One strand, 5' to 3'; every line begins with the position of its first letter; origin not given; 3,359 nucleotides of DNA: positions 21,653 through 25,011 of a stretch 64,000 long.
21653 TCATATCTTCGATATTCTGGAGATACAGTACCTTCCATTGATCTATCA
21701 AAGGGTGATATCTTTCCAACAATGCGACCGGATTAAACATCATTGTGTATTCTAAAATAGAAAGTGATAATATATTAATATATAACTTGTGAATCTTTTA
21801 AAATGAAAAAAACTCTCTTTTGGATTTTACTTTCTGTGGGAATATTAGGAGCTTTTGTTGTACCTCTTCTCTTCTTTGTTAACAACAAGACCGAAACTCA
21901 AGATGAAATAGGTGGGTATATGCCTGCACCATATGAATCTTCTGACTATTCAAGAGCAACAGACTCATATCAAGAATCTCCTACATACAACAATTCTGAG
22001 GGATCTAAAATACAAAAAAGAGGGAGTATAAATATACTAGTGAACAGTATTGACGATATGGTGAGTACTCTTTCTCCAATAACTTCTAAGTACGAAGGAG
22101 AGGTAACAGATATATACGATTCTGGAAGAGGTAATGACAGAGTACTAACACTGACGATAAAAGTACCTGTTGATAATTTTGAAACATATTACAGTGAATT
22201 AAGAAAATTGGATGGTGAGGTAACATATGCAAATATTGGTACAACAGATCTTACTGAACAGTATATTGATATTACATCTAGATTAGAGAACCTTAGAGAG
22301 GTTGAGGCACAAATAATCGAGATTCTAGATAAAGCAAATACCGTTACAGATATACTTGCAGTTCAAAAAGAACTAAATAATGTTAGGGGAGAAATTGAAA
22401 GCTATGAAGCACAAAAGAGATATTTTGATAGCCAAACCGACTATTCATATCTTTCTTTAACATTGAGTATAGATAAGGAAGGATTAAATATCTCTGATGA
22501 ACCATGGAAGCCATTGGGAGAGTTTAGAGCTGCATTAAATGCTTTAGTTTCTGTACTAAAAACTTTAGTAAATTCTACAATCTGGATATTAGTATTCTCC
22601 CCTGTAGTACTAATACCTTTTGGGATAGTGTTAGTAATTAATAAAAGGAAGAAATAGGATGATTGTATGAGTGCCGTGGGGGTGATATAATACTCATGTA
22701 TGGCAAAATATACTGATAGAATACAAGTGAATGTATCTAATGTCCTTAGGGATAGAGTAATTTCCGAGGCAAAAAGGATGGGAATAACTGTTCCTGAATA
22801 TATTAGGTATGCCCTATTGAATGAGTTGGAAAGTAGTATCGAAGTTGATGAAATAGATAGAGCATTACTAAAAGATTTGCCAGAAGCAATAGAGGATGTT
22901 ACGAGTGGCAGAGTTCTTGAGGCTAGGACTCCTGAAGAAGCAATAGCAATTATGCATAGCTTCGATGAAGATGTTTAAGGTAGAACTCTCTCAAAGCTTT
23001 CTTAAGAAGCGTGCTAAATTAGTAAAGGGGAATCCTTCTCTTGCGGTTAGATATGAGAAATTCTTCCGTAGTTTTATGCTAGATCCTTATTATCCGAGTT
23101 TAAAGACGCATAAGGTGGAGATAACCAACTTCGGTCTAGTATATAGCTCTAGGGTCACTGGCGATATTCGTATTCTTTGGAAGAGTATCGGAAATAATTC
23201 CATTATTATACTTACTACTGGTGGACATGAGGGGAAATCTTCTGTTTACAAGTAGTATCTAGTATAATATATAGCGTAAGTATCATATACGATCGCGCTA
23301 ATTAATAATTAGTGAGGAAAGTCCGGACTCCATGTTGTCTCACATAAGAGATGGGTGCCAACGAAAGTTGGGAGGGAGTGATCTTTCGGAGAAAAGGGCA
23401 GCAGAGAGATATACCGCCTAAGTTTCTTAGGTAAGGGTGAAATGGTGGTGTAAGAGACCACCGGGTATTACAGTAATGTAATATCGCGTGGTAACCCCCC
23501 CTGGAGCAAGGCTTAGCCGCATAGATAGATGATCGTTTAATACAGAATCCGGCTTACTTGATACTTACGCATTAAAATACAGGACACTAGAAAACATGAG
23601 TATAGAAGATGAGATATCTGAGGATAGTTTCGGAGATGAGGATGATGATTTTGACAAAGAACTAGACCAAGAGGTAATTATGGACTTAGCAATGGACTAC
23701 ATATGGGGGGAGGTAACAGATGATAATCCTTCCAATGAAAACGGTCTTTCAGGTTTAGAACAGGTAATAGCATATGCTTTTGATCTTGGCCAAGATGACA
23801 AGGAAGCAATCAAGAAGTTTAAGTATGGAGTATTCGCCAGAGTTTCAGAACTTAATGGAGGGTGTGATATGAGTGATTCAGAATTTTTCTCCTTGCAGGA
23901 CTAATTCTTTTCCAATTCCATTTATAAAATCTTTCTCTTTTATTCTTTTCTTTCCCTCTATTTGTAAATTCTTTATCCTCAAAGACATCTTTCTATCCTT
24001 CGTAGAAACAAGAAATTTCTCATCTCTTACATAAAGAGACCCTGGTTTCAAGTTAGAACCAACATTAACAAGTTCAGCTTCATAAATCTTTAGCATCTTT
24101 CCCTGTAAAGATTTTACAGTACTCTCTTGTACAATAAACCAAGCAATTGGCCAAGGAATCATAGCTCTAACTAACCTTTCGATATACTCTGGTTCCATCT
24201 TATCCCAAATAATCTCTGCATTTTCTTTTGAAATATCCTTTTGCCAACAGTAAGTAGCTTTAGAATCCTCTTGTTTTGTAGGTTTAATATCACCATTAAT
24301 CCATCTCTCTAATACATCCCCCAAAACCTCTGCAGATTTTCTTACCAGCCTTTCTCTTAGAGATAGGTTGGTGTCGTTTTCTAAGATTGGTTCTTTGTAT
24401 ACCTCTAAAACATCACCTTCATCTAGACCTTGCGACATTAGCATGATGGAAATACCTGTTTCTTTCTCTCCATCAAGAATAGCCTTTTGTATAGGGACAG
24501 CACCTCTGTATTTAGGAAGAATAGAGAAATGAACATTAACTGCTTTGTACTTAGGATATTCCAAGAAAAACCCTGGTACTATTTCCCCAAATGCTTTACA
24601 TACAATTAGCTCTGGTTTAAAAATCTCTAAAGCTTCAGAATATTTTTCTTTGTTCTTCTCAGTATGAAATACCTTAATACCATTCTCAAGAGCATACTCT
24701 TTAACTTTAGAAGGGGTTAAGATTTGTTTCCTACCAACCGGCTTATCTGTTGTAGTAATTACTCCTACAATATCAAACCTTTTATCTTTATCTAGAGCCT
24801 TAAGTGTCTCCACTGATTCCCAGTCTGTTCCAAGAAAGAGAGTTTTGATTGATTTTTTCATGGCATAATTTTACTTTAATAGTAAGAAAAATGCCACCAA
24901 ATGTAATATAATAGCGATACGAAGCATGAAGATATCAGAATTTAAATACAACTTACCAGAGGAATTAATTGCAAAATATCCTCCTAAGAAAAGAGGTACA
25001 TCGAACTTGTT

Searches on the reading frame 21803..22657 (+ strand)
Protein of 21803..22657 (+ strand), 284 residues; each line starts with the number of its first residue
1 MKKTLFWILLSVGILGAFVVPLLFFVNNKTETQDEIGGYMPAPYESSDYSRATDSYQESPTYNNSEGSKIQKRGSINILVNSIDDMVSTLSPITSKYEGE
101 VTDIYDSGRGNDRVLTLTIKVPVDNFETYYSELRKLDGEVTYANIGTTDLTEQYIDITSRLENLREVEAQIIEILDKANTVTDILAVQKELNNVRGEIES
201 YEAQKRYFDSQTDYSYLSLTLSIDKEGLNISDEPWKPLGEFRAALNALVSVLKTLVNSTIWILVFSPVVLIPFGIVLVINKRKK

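Call 94: search_protein_families(library=pfam, proteins=[window:21803-22657:+], max_evalue=0.001)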
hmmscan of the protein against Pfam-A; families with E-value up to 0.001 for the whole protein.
window:21803-22657:+ (284 aa): 1 family
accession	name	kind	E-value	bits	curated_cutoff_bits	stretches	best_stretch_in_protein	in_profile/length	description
PF14257.11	DUF4349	-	9.1e-45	153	27.7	1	69-276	2-211/213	Domain of unknown function (DUF4349)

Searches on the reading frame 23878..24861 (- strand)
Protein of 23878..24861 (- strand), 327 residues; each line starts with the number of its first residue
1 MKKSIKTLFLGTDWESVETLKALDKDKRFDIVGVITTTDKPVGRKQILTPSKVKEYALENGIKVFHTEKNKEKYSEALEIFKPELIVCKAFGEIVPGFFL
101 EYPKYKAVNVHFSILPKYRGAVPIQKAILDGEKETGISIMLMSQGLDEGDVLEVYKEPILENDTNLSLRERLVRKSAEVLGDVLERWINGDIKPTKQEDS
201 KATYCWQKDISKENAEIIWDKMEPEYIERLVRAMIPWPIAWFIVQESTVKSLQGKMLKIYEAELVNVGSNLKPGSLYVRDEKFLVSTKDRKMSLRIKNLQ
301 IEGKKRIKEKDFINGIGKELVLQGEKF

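Call 94: search_protein_families(library=pfam, proteins=[window:23878-24861:-], max_evalue=0.001)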
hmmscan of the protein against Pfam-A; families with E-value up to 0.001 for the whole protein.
window:23878-24861:- (327 aa): 2 families
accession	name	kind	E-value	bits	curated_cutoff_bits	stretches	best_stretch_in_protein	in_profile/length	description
PF00551.24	Formyl_trans_N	-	9.3e-34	117.2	26.1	1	12-183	10-180/181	Formyl transferase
PF02911.23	Formyl_trans_C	-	1.4e-19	70.6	21.1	1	210-316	2-99/100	Formyl transferase, C-terminal domain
